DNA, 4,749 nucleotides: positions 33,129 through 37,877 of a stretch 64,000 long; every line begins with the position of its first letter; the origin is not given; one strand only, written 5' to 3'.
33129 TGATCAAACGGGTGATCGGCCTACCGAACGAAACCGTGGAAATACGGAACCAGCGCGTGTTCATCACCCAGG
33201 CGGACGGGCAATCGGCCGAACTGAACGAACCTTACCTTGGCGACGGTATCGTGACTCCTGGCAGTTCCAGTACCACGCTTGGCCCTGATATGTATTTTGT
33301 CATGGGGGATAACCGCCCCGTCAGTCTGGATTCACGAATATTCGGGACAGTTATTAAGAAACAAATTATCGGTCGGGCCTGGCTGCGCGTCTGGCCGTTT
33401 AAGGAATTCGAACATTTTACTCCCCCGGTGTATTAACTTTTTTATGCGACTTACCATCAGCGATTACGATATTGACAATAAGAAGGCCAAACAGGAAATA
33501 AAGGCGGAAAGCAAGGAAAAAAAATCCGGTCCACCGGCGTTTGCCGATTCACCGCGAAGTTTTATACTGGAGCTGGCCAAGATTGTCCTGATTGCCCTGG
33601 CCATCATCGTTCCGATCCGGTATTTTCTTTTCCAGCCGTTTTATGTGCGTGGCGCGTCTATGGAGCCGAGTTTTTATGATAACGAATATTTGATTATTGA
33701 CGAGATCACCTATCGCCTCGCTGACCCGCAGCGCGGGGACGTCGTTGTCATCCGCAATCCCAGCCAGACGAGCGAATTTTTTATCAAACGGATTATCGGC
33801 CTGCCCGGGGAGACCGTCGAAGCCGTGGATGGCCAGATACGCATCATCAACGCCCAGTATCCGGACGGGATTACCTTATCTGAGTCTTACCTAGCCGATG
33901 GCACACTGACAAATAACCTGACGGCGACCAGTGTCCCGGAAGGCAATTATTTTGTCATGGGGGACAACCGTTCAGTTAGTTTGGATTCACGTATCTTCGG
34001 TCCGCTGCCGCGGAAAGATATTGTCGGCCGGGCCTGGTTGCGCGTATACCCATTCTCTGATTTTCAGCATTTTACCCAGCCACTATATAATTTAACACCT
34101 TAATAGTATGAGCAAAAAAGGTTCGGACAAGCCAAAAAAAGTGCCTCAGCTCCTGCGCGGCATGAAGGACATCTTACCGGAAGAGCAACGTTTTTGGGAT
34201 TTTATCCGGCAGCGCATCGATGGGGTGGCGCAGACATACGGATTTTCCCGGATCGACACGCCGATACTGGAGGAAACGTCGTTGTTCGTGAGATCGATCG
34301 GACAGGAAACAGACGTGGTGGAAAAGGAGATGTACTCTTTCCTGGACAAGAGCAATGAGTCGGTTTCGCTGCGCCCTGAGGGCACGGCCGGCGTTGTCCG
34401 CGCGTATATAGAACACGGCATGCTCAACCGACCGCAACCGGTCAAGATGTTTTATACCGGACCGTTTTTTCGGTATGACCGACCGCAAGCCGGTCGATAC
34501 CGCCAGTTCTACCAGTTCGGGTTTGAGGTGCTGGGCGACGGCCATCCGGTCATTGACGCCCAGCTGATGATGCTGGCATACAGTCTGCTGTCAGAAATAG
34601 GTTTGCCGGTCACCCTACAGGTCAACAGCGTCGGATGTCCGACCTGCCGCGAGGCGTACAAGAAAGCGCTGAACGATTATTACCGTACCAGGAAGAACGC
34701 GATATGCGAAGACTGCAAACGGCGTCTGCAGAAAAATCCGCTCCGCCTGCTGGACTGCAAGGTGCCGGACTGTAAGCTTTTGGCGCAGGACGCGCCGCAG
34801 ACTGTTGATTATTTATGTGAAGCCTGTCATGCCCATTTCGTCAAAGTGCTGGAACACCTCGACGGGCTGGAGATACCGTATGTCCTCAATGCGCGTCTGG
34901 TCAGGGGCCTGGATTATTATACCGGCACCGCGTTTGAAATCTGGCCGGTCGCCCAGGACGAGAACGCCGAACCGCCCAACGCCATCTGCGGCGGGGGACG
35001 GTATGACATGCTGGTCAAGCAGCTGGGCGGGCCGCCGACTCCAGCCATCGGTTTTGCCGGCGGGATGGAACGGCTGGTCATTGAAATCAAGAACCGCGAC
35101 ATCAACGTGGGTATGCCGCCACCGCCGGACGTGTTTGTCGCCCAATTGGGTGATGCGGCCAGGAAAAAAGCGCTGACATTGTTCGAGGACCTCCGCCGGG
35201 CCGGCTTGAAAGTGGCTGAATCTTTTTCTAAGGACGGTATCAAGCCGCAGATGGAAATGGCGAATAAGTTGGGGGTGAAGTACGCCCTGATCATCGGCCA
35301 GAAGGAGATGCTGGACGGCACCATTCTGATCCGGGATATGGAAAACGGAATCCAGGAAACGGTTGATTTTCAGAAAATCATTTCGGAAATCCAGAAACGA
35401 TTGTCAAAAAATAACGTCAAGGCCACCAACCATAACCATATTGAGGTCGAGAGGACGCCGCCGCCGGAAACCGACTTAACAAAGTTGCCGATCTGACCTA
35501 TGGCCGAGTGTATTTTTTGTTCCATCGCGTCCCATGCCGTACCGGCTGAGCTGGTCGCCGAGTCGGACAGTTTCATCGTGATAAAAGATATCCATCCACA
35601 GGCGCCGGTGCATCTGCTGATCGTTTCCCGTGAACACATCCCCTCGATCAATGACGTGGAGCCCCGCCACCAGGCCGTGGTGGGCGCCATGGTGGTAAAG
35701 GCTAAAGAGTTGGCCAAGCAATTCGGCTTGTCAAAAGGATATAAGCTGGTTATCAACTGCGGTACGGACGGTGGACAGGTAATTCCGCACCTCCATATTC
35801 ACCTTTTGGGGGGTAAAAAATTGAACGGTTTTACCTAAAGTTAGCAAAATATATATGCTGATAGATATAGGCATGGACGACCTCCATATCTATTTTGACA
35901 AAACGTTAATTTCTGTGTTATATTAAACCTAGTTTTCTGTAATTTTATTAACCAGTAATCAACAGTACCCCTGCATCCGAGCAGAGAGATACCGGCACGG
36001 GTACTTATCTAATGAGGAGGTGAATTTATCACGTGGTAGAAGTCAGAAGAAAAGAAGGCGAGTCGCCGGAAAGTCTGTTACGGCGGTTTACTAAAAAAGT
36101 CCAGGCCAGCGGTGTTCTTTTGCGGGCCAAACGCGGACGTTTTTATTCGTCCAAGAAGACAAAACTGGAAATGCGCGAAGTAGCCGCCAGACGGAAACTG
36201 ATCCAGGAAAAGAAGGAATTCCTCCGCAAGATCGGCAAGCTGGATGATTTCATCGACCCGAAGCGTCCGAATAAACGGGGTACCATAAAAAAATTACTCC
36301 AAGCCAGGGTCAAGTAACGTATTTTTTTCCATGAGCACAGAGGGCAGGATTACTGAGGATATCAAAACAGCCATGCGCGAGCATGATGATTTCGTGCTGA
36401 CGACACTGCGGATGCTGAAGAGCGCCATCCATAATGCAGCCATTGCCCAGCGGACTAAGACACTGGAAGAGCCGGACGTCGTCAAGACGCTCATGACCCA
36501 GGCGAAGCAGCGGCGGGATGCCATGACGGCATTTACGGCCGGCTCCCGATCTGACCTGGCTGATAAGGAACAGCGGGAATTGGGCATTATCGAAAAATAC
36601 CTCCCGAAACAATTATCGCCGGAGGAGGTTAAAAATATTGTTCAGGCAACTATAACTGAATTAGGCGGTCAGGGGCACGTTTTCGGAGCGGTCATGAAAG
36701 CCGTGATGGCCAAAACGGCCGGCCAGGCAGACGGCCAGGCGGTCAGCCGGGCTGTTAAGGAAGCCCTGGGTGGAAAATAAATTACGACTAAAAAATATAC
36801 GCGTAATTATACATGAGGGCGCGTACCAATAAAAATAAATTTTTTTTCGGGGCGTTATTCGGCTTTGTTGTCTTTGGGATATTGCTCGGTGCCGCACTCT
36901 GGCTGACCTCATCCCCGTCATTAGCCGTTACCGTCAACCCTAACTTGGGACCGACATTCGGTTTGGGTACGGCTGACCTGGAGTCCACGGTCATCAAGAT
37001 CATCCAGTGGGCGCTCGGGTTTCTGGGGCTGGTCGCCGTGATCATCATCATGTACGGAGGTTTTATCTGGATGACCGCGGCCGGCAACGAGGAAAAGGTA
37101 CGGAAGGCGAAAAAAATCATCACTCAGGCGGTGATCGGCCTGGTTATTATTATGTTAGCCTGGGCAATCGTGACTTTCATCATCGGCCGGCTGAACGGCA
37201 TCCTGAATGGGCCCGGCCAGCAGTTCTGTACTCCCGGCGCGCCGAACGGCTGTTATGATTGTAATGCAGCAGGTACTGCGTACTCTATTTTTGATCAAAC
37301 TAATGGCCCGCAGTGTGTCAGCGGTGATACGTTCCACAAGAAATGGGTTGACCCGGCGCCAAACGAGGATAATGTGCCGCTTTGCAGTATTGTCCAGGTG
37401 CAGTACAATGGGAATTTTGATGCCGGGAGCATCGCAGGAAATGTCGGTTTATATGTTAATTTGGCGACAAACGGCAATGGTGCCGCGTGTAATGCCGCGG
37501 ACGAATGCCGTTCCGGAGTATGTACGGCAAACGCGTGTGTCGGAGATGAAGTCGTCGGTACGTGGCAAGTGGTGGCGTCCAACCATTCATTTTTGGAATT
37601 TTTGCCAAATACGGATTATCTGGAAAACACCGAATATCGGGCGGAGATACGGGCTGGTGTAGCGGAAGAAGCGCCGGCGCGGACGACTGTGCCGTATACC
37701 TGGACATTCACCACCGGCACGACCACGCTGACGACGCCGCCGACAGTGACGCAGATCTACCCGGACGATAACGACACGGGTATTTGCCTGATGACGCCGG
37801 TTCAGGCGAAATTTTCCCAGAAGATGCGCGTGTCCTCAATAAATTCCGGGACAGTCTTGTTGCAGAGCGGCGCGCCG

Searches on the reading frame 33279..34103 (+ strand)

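Call 48: search_protein_families(library=pfam, proteins=[window:33279-34103:+], max_evalue=0.0001)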
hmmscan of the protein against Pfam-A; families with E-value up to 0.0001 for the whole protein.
window:33279-34103:+ (274 aa): 2 families
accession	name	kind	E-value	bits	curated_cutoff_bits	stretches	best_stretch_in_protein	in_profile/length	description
PF10502.14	Peptidase_S26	-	1.6e-47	162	22.9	1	97-256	2-167/168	Signal peptidase, peptidase S26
PF00717.28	Peptidase_S24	-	6.8e-05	23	23.3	0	122-176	39-85/116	Peptidase S24-like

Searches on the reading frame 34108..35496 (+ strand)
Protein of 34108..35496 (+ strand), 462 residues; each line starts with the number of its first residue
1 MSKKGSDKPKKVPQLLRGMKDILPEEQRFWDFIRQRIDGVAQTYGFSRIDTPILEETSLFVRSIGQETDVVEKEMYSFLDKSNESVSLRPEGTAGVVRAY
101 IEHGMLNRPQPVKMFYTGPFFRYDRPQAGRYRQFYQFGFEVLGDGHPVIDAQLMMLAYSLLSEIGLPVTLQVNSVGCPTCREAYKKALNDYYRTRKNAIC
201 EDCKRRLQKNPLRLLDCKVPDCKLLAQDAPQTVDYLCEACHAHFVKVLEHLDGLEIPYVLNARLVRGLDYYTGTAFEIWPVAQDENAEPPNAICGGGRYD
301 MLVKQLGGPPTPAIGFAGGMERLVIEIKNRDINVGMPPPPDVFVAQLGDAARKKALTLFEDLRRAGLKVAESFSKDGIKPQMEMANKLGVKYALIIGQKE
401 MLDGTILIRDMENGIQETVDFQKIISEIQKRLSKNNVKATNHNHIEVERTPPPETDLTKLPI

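Call 48: search_protein_families(library=pfam, proteins=[window:34108-35496:+], max_evalue=0.0001)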
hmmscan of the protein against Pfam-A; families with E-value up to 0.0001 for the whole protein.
window:34108-35496:+ (462 aa): 3 families
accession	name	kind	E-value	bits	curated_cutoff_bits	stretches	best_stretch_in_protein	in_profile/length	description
PF13393.11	tRNA-synt_His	-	2.9e-42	145.4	25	1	18-323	1-308/308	Histidyl-tRNA synthetase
PF03129.25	HGTP_anticodon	-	1.3e-13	51.3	21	1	341-431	1-94/94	Anticodon binding domain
PF00587.30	tRNA-synt_2b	-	3.5e-10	40.7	29.3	1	76-175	1-107/179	tRNA synthetase class II core domain (G, H, P, S and T)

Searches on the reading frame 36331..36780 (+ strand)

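Call 7: search_protein_families(library=pfam, proteins=[window:36331-36780:+], max_evalue=1)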
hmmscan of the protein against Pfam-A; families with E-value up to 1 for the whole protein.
window:36331-36780:+ (149 aa): 4 families
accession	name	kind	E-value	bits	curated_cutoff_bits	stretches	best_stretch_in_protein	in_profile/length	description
PF09424.15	YqeY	-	1.5e-44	152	27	1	6-146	3-143/143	Yqey-like protein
PF02637.23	GatB_Yqey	-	1.7e-05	25.1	27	1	80-146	73-148/148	GatB domain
PF05335.18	DUF745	-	0.022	14.9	33.3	1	7-81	63-139/183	Protein of unknown function (DUF745)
PF11887.13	Mce4_CUP1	-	0.081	12.9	32.6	1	93-125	34-66/222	Cholesterol uptake porter CUP1 of Mce4, putative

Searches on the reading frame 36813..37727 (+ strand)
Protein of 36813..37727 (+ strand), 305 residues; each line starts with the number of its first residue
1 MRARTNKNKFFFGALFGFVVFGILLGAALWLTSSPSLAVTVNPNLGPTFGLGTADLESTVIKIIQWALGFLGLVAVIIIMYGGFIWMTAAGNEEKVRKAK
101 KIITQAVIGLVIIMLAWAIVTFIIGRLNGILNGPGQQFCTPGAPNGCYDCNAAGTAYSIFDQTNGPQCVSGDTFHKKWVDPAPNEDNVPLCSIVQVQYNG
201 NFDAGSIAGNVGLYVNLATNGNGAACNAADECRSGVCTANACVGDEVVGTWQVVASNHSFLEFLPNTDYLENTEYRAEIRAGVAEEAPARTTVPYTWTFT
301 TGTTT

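Call 7: search_protein_families(library=pfam, proteins=[window:36813-37727:+], max_evalue=1)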
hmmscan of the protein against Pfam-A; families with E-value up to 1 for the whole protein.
seq(305 aa): 6 families
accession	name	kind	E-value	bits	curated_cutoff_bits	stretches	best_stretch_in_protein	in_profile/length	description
PF18895.5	T4SS_pilin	-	1.2e-13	51.4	26.6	1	59-123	7-71/71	Type IV secretion system pilin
PF13205.12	Big_5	-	3.3e-07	31.4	23.6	1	179-301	10-105/105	Bacterial Ig-like domain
PF02322.20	Cyt_bd_oxida_II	-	0.0057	16.5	35.6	1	9-123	116-211/302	Cytochrome bd terminal oxidase subunit II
PF05545.16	FixQ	-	0.035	14.5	29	1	62-103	4-45/49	Cbb3-type cytochrome oxidase component FixQ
PF01151.23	ELO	-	0.12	12.3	27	1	74-126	149-200/242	GNS1/SUR4 family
PF14093.11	DUF4271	-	0.16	12.3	29.7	1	10-122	47-146/206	Domain of unknown function (DUF4271)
